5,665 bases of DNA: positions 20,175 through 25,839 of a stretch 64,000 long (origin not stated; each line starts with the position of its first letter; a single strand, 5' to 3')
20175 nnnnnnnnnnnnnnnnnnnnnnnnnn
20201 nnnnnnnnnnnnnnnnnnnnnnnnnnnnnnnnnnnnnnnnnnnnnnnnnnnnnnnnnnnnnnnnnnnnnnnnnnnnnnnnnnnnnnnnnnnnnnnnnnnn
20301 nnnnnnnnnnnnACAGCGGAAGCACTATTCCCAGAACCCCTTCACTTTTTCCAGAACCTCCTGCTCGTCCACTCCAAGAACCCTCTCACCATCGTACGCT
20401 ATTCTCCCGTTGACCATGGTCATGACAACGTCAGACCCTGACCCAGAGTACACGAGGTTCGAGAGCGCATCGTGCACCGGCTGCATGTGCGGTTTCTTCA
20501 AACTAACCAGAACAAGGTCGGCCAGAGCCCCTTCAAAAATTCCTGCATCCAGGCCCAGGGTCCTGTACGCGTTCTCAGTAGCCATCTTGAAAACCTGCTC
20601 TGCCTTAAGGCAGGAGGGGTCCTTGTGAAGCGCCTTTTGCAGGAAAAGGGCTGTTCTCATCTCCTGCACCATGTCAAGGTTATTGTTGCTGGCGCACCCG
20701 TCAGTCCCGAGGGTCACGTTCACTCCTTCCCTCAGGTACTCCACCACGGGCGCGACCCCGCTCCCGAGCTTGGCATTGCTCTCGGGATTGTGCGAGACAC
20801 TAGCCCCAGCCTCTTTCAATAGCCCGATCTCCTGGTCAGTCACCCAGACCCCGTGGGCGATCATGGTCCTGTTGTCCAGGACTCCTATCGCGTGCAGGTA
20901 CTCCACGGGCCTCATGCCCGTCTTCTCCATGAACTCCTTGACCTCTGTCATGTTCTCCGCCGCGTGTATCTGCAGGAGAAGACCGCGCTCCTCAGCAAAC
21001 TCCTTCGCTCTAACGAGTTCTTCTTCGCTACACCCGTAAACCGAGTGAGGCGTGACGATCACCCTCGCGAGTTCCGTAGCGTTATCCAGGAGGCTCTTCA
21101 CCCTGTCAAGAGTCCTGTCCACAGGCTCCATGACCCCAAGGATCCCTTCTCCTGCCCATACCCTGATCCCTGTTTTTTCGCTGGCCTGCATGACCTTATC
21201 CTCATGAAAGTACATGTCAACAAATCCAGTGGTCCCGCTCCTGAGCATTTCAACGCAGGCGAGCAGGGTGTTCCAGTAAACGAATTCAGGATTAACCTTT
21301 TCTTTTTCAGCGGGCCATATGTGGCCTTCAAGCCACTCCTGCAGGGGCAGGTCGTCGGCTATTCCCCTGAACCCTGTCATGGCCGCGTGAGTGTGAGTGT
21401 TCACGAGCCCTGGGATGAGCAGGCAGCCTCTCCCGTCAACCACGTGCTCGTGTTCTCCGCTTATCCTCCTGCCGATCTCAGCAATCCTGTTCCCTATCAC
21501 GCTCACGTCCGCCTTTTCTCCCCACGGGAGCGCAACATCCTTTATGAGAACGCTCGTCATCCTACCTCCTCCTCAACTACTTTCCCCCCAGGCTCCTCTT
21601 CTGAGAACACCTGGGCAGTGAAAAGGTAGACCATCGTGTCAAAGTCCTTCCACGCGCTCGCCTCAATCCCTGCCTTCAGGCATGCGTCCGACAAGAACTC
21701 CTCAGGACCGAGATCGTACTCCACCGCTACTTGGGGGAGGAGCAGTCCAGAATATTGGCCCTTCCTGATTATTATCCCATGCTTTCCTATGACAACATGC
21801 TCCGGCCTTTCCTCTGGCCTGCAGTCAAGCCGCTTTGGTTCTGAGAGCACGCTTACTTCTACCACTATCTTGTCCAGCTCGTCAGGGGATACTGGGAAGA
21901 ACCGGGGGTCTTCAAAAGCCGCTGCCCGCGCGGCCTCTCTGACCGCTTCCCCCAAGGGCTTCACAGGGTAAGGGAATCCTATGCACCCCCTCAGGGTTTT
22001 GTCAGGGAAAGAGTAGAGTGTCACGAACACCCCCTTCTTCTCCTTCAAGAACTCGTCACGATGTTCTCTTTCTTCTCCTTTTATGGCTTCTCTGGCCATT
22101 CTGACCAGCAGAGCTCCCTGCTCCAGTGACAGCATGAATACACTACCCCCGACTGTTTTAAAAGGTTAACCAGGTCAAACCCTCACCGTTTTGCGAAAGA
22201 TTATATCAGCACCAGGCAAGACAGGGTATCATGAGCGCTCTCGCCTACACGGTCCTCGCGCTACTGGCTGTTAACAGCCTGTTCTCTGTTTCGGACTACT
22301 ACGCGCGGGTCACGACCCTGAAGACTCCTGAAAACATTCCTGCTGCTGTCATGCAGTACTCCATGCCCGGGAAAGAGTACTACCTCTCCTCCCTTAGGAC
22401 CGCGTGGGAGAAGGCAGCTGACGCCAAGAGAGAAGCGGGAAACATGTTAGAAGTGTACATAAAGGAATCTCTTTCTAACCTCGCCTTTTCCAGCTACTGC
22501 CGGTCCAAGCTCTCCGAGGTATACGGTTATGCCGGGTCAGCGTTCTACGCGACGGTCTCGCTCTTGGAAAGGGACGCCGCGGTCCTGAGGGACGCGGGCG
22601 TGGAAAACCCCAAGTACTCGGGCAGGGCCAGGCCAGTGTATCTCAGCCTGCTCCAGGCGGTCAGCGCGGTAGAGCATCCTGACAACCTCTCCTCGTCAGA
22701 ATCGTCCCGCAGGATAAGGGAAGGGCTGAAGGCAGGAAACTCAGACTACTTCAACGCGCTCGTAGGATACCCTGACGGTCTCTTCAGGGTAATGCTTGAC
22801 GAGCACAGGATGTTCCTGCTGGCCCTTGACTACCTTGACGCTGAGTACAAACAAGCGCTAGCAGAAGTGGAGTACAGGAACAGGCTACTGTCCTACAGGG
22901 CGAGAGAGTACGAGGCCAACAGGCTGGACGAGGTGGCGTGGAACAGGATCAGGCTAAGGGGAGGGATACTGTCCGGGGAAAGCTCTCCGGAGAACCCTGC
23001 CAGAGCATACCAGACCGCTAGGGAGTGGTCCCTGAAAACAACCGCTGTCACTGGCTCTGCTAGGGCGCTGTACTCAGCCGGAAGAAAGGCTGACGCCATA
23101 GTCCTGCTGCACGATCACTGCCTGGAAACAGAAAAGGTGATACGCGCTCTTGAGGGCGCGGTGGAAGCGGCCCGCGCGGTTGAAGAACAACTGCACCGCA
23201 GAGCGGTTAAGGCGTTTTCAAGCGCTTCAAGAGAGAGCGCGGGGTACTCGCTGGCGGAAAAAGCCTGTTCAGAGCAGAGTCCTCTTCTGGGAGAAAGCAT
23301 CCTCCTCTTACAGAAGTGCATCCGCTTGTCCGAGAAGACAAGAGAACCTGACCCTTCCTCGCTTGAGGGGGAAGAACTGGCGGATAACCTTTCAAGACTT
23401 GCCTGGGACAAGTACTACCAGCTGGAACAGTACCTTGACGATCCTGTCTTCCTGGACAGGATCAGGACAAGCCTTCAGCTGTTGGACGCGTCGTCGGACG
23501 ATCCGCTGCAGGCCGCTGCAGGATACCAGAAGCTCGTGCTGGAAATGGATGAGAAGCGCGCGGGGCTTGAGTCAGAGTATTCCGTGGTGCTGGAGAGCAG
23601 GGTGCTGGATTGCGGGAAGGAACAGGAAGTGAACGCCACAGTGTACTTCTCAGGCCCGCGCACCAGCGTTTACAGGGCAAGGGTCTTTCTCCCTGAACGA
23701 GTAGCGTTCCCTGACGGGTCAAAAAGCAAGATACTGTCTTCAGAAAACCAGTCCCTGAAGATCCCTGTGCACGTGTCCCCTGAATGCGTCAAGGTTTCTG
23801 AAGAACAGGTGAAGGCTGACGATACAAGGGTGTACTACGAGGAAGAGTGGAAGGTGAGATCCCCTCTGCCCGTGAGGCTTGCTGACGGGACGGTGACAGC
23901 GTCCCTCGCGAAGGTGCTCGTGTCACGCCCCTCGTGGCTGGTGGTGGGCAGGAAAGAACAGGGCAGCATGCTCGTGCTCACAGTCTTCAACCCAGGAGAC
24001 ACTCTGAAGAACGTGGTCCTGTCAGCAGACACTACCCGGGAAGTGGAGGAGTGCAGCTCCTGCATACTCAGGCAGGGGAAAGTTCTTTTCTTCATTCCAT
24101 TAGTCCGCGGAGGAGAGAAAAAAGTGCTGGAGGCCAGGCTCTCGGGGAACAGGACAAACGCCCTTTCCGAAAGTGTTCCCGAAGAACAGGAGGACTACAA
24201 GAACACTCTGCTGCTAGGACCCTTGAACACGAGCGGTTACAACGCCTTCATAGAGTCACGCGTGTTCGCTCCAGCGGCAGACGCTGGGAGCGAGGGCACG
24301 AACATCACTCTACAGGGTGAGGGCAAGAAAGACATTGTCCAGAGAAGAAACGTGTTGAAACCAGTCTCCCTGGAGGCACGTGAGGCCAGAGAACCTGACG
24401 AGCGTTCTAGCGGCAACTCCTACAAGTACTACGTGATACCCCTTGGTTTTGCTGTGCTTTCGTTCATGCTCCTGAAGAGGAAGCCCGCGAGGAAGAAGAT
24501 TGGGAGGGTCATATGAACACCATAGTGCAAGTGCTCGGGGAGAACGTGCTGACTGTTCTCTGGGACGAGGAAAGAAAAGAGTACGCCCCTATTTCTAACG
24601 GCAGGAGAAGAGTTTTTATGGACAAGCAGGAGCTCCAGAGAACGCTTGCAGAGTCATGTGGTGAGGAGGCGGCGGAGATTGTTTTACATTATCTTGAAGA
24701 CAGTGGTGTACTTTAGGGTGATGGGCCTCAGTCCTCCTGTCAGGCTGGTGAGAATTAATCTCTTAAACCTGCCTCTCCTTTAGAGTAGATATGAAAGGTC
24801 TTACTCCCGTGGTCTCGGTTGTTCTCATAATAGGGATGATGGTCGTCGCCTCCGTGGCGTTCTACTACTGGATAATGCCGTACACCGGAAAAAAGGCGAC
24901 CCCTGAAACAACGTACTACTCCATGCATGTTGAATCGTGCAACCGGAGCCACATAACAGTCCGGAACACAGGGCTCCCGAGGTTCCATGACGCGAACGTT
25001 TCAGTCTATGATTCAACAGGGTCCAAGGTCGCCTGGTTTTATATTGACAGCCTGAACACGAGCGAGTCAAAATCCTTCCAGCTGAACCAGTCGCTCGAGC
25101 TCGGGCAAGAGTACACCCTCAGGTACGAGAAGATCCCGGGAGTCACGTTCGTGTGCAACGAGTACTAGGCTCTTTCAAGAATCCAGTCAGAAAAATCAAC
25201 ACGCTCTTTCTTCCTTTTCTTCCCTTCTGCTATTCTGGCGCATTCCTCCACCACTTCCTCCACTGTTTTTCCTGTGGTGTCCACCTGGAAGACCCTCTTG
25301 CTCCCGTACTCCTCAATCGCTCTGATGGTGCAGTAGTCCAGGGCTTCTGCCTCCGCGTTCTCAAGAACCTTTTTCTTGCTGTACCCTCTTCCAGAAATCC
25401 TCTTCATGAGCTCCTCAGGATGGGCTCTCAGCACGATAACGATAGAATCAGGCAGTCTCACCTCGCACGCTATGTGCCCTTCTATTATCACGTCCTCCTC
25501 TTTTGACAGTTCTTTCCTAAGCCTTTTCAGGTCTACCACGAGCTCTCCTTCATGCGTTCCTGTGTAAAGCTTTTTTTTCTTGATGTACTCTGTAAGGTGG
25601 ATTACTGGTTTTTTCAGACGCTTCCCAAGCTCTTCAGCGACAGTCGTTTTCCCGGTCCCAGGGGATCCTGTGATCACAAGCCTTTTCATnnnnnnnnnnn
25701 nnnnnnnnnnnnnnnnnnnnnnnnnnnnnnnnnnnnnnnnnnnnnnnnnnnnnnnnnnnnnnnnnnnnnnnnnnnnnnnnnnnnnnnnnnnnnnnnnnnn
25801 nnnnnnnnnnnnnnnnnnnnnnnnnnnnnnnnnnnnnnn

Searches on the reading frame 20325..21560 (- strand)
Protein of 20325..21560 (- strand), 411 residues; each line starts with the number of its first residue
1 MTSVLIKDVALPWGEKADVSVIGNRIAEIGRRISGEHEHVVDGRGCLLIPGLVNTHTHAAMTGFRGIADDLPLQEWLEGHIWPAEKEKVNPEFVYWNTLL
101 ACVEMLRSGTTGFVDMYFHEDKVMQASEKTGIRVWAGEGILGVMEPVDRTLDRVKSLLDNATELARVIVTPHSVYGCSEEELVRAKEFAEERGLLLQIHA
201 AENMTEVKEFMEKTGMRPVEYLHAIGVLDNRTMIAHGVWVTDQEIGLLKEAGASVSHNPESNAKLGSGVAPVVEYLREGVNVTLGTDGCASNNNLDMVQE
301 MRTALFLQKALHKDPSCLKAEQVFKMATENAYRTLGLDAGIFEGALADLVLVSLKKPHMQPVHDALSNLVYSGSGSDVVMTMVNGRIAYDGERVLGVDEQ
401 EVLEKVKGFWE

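Call 13: search_protein_families(library=pfam, proteins=[window:20325-21560:-])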
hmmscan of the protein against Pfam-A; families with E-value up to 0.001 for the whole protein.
window:20325-21560:- (411 aa): 2 families
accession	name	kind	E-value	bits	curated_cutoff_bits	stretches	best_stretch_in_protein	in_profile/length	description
PF01979.26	Amidohydro_1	-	3.8e-78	263.6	25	1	48-387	2-344/345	Amidohydrolase family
PF07969.17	Amidohydro_3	-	1.4e-20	74.7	29.7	1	173-389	255-472/472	Amidohydrolase family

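Call 22: find_encoding_contigs(protein=window:20325-21560:-, flank=10000, max_places=4)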
Protein window:20325-21560:- (411 aa): no gene with exactly this product is on record in the collection.

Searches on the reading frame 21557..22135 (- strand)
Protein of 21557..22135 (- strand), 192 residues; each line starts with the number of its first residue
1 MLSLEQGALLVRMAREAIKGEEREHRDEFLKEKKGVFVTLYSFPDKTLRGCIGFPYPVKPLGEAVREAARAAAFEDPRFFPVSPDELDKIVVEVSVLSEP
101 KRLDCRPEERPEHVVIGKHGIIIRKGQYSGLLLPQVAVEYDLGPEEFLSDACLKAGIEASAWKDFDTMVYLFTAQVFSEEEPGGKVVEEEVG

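Call 34: search_protein_families(library=pfam, proteins=[window:21557-22135:-], max_evalue=0.00001)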
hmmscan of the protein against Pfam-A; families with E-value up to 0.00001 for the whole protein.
window:21557-22135:- (192 aa): 1 family
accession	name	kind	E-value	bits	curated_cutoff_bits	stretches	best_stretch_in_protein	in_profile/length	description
PF01871.22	AMMECR1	-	6.6e-52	175.8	25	1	11-177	1-168/168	AMMECR1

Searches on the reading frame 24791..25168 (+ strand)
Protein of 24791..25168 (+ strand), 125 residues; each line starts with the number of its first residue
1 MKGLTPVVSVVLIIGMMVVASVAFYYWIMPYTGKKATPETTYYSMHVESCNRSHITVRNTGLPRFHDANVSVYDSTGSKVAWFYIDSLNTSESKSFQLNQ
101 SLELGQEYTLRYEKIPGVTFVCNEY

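Call 13: search_protein_families(library=pfam, proteins=[window:24791-25168:+])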
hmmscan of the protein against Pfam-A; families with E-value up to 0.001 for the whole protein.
window:24791-25168:+ (125 aa): 1 family
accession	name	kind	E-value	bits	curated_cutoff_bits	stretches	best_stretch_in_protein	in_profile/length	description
PF07705.17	CARDB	-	0.00056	20.5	22.7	1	43-112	13-81/101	CARDB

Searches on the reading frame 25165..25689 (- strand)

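Call 13: search_protein_families(library=pfam, proteins=[window:25165-25689:-])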
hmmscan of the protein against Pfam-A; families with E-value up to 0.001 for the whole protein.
window:25165-25689:- (174 aa): 16 families
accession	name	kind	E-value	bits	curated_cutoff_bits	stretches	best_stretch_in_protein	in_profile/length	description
PF13238.12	AAA_18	-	1.1e-21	78.1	29.4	1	5-117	2-127/128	AAA domain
PF01202.28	SKI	-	2.8e-06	28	22.1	0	10-39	1-30/159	Shikimate kinase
PF13521.12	AAA_28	-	4.6e-06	27.4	27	1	3-36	1-32/164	AAA domain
PF13207.12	AAA_17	-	9e-06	26.4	27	1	7-101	1-122/136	AAA domain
PF02223.23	Thymidylate_kin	-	2.8e-05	24.3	27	0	80-149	118-184/185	Thymidylate kinase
PF02224.24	Cytidylate_kin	-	0.00013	22.2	26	0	53-153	101-208/211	Cytidylate kinase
PF13401.12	AAA_22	-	0.00015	22.5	27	1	4-32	8-39/130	AAA domain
PF08433.16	KTI12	-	0.00019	21.5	22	1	4-46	4-51/271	Chromatin associated protein KTI12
PF13671.12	AAA_33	-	0.0002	22.1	27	0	5-34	3-30/143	AAA domain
PF13191.12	AAA_16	-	0.00025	22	32.6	1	4-33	27-57/167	AAA ATPase domain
PF13479.12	AAA_24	-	0.00028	21.2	27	1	2-34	3-31/195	AAA domain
PF00004.35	AAA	-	0.0003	21.7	21.2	1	5-34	2-31/131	ATPase family associated with various cellular activities (AAA)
PF03266.21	NTPase_1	-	0.00033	21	23.9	1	3-63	1-62/168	NTPase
PF20720.3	nSTAND3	-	0.00053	20.2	27.2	0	4-27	20-43/155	Novel STAND NTPase 3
PF00910.28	RNA_helicase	-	0.00084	20.2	21.5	0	5-47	2-40/105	RNA helicase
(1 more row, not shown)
